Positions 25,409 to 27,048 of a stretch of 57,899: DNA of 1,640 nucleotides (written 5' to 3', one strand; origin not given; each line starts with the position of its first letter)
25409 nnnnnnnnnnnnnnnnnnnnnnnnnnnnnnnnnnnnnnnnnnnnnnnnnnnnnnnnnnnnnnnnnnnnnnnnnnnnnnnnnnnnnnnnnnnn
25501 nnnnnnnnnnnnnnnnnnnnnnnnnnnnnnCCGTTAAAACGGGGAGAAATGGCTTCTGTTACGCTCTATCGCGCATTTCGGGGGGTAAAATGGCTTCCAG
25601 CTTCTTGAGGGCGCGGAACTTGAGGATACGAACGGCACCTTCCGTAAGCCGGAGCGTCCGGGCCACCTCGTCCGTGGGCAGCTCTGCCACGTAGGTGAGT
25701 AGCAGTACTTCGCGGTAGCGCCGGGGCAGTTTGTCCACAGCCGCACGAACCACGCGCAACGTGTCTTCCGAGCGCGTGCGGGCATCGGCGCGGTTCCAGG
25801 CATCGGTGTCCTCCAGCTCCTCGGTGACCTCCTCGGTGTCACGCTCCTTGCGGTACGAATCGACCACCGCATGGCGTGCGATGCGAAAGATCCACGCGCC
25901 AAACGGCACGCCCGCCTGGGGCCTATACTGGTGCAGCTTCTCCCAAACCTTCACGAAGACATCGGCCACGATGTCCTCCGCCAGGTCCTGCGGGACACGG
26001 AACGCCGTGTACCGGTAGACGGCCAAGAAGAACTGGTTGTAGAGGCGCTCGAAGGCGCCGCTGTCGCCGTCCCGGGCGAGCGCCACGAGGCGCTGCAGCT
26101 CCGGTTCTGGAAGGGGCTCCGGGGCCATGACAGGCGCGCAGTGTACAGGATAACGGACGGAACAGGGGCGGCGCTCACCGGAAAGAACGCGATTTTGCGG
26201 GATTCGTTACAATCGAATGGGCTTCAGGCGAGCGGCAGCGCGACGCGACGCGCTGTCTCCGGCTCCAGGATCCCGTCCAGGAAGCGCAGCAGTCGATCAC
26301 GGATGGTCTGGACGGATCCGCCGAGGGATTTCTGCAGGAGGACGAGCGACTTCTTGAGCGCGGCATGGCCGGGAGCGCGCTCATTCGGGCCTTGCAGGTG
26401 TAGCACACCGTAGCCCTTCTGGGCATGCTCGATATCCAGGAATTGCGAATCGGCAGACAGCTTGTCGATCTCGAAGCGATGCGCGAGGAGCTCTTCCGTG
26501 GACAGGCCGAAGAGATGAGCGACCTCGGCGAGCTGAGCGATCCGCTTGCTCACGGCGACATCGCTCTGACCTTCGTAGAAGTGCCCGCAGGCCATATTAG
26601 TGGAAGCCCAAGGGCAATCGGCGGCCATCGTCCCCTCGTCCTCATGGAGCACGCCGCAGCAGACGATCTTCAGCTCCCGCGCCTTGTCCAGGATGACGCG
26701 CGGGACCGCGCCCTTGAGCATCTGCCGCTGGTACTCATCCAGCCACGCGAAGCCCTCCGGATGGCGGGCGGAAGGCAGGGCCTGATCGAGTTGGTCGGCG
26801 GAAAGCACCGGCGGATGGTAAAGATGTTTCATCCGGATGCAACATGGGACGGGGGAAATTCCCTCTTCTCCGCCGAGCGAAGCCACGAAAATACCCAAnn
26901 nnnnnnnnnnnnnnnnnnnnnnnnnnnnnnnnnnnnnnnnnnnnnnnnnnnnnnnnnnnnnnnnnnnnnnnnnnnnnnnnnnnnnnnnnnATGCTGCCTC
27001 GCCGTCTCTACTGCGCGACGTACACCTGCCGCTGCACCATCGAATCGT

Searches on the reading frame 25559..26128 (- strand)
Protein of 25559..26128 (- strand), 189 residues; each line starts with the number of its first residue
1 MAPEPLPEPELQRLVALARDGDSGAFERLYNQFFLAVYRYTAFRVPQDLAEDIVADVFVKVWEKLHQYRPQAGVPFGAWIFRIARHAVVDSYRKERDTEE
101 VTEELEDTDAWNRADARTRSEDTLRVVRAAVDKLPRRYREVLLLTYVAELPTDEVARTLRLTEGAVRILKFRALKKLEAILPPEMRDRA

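Call 36: search_protein_families(library=pfam, proteins=[window:25559-26128:-], max_evalue=0.01)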
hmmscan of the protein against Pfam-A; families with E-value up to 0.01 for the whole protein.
window:25559-26128:- (189 aa): 3 families
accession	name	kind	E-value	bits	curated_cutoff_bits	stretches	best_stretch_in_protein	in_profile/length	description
PF04542.20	Sigma70_r2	-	2.2e-14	53.4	24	1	37-96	9-69/71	Sigma-70 region 2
PF08281.18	Sigma70_r4_2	-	7.8e-14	51.5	25.7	1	126-177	3-54/54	Sigma-70, region 4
PF04545.22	Sigma70_r4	-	1.7e-10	40.7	24.1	1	130-177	1-48/50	Sigma-70, region 4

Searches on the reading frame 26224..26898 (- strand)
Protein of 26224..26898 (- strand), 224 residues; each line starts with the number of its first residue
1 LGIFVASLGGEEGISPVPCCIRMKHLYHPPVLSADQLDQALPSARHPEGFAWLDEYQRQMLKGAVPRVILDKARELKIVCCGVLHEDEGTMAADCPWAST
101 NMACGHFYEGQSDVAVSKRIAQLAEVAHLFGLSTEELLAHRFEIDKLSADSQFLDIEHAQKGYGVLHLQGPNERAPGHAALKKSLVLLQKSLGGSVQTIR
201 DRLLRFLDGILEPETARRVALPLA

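Call 20: search_protein_families(library=pfam, proteins=[window:26224-26898:-], max_evalue=0.1)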
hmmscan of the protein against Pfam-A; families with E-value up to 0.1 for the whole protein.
window:26224-26898:- (224 aa): 0 families

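Call 66: search_protein_families(library=phrogs, proteins=[window:26224-26898:-], max_evalue=0.01)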
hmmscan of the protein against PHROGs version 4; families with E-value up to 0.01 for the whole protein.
window:26224-26898:- (224 aa): 0 families

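Call 67: search_protein_families(library=ncbifam, proteins=[window:26224-26898:-], max_evalue=0.01)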
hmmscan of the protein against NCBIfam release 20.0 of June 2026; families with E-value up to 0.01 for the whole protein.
window:26224-26898:- (224 aa): 0 families

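Call 70: find_homologous_proteins(query=window:26224-26898:-)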
Query window:26224-26898:- (224 aa): 1 proteins with E <= 0.001 among 2009 candidates.
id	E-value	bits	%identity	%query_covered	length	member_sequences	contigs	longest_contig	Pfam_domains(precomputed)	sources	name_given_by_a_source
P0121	2.2e-130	451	100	90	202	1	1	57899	-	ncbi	-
